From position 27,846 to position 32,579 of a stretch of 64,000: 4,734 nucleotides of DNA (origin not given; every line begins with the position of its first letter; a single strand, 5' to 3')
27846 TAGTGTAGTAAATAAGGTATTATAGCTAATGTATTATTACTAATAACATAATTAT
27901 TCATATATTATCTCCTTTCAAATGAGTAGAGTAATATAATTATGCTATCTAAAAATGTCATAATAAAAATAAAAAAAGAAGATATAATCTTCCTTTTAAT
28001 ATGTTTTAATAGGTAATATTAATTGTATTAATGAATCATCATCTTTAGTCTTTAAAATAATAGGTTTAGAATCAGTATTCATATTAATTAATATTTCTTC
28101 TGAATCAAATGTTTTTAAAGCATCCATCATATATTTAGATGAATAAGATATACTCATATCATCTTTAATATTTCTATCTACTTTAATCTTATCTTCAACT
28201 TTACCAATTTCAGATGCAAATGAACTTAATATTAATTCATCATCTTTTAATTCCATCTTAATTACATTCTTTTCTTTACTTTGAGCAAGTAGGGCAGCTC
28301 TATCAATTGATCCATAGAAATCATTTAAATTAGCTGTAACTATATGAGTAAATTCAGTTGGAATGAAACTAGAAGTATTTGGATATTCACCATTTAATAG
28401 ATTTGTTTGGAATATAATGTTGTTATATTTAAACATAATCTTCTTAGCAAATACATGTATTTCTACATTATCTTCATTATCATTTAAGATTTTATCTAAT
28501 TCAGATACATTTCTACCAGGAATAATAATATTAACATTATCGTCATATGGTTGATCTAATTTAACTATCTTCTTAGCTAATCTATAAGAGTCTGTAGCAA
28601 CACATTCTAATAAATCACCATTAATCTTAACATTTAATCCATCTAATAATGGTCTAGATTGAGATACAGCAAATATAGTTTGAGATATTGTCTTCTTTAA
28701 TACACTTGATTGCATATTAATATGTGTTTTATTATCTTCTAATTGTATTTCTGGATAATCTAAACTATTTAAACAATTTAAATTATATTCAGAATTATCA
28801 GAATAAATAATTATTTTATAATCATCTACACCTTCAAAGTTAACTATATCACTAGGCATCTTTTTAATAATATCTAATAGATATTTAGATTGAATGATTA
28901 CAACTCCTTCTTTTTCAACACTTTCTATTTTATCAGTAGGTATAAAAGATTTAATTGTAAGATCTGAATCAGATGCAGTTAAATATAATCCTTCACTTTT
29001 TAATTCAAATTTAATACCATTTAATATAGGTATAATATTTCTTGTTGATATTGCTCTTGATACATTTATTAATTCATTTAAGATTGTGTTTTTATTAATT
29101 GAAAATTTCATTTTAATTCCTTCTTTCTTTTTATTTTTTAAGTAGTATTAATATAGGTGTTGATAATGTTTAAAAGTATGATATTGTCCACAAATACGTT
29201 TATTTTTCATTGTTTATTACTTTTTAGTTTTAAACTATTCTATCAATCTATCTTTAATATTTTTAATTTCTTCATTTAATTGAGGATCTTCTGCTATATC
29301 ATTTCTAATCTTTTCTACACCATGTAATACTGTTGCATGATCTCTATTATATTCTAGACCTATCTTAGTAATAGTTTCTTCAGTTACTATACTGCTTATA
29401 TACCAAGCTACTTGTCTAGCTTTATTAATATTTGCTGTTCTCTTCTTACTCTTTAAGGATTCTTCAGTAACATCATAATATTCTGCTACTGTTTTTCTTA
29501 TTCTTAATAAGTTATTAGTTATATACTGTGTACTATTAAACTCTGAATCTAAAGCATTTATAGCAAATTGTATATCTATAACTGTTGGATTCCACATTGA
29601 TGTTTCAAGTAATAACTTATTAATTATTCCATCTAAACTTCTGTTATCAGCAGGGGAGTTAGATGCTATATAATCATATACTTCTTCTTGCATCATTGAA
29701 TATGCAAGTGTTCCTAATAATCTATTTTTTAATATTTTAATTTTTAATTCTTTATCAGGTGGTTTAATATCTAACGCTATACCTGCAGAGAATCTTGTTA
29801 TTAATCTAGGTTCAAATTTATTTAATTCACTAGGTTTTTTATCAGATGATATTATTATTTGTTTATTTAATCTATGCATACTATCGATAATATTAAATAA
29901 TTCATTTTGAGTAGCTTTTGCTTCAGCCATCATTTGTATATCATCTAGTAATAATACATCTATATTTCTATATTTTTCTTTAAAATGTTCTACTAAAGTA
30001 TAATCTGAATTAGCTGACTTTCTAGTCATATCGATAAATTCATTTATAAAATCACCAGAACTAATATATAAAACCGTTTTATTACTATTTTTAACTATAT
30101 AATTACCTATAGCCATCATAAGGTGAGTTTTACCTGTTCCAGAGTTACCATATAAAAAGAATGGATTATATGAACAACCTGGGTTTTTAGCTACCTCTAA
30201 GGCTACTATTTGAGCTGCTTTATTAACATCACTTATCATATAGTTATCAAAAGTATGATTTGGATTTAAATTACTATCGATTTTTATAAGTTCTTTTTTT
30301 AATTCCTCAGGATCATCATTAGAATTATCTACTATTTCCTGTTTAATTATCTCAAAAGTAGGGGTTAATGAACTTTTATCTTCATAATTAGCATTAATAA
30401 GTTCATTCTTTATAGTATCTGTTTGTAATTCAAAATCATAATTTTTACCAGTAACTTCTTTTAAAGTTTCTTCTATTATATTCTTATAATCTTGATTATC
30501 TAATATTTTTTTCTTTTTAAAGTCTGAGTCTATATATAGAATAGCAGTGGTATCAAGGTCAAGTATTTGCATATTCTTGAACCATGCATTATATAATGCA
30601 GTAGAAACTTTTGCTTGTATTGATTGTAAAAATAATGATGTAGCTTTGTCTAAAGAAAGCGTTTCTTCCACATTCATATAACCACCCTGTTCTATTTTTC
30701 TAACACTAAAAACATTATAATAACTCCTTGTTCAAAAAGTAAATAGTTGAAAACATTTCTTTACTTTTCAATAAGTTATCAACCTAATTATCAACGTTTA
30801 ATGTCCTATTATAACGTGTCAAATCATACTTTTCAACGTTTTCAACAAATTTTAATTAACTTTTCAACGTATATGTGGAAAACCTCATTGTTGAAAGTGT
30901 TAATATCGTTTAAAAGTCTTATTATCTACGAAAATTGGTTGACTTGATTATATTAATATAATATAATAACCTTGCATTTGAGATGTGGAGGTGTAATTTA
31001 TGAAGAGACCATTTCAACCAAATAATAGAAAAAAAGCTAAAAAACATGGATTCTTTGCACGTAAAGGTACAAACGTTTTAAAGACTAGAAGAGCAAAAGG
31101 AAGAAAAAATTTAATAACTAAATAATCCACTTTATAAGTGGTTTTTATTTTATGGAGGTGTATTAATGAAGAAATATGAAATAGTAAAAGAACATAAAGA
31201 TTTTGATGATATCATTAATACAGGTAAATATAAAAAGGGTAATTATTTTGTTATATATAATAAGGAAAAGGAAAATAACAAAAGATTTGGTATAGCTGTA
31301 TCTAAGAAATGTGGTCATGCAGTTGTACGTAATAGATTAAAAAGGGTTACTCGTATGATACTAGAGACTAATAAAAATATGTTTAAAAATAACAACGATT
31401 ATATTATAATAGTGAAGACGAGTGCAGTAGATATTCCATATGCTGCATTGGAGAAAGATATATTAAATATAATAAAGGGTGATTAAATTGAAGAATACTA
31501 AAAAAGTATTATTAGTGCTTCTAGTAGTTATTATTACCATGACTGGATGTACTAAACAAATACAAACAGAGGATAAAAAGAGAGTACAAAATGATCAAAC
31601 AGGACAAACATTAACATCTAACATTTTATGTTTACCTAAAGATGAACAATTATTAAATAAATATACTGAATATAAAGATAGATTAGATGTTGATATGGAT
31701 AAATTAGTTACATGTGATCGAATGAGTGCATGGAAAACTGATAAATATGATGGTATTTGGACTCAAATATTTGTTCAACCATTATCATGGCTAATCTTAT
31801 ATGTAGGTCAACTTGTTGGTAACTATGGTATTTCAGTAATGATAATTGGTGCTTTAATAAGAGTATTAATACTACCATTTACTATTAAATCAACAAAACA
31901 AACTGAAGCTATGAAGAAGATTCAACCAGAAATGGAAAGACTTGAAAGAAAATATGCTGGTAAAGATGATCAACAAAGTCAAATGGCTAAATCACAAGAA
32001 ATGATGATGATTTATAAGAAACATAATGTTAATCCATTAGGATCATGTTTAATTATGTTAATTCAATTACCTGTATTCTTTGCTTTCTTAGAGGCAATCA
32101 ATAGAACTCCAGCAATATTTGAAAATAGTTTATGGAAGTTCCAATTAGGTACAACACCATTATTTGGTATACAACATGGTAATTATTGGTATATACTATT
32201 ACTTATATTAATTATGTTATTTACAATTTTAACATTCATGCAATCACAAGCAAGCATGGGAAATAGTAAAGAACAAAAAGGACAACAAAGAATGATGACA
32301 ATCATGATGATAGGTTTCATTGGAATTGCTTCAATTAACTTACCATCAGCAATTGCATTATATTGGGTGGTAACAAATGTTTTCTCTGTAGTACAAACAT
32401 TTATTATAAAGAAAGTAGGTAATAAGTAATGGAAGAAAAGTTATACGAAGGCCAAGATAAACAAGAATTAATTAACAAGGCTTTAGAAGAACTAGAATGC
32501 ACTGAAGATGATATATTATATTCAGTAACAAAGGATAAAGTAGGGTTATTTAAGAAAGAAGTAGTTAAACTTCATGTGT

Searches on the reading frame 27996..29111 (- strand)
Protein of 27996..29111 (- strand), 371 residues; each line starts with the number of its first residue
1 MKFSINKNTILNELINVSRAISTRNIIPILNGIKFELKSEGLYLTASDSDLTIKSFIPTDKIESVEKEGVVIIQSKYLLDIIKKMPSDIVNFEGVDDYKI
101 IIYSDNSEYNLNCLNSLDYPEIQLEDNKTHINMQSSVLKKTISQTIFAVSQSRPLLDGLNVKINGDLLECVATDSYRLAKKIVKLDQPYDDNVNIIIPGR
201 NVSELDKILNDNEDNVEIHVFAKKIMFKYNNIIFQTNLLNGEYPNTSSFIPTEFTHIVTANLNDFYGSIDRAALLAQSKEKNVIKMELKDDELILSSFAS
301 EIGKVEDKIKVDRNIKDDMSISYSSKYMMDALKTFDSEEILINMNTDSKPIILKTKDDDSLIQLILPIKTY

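Call 100: search_protein_families(library=pfam, proteins=[window:27996-29111:-], max_evalue=0.0001)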
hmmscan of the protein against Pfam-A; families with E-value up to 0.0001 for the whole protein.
window:27996-29111:- (371 aa): 3 families
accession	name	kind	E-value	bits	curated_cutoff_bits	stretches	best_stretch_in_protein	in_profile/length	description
PF00712.24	DNA_pol3_beta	-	2e-37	128.5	24.4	1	1-122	1-119/120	DNA polymerase III beta subunit, N-terminal domain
PF02767.21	DNA_pol3_beta_2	-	2.3e-36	125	27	1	133-245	2-116/116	DNA polymerase III beta subunit, central domain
PF02768.20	DNA_pol3_beta_3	-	2e-29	102.3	27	1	249-368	3-120/121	DNA polymerase III beta subunit, C-terminal domain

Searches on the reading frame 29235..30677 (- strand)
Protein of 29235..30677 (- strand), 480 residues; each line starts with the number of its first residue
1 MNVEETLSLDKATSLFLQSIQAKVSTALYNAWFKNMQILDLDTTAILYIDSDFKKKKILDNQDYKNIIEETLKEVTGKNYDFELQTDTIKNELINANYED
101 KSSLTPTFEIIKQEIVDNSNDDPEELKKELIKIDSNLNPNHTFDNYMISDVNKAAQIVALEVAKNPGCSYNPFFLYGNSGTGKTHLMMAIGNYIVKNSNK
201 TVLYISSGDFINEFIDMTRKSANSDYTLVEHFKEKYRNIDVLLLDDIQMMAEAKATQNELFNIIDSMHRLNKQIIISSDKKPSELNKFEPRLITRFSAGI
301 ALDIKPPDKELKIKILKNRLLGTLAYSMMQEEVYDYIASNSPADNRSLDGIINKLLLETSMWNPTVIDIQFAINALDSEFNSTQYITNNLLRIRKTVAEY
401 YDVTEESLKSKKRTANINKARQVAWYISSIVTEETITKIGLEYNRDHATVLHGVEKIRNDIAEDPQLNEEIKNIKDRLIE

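Call 100: search_protein_families(library=pfam, proteins=[window:29235-30677:-], max_evalue=0.0001)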
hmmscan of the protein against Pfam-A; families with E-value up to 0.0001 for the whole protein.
window:29235-30677:- (480 aa): 6 families
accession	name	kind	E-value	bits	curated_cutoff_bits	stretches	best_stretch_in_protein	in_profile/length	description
PF00308.24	Bac_DnaA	-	3.9e-52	177.1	23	1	137-302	1-161/162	Bacterial DnaA ATPAse domain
PF08299.17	Bac_DnaA_C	-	8.7e-21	74.2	31.5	1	392-457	3-69/69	Bacterial dnaA protein helix-turn-helix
PF01695.23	IstB_IS21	-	1.6e-09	38.1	24.1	1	172-280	94-194/238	IstB-like ATP binding protein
PF00004.35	AAA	-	4.9e-09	37.2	21.2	1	174-297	2-124/131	ATPase family associated with various cellular activities (AAA)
PF11638.13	DnaA_N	-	1.8e-06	28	24.6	1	16-73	7-64/65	DnaA N-terminal domain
PF07728.20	AAA_5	-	9e-06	26.2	22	1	173-270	2-96/139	AAA domain (dynein-related subfamily)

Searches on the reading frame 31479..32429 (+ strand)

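Call 100: search_protein_families(library=pfam, proteins=[window:31479-32429:+], max_evalue=0.0001)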
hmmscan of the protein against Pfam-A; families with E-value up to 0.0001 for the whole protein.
window:31479-32429:+ (316 aa): 1 family
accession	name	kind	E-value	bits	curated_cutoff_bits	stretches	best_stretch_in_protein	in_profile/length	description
PF02096.25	60KD_IMP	-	7e-43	146.9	35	1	116-312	1-163/163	60Kd inner membrane protein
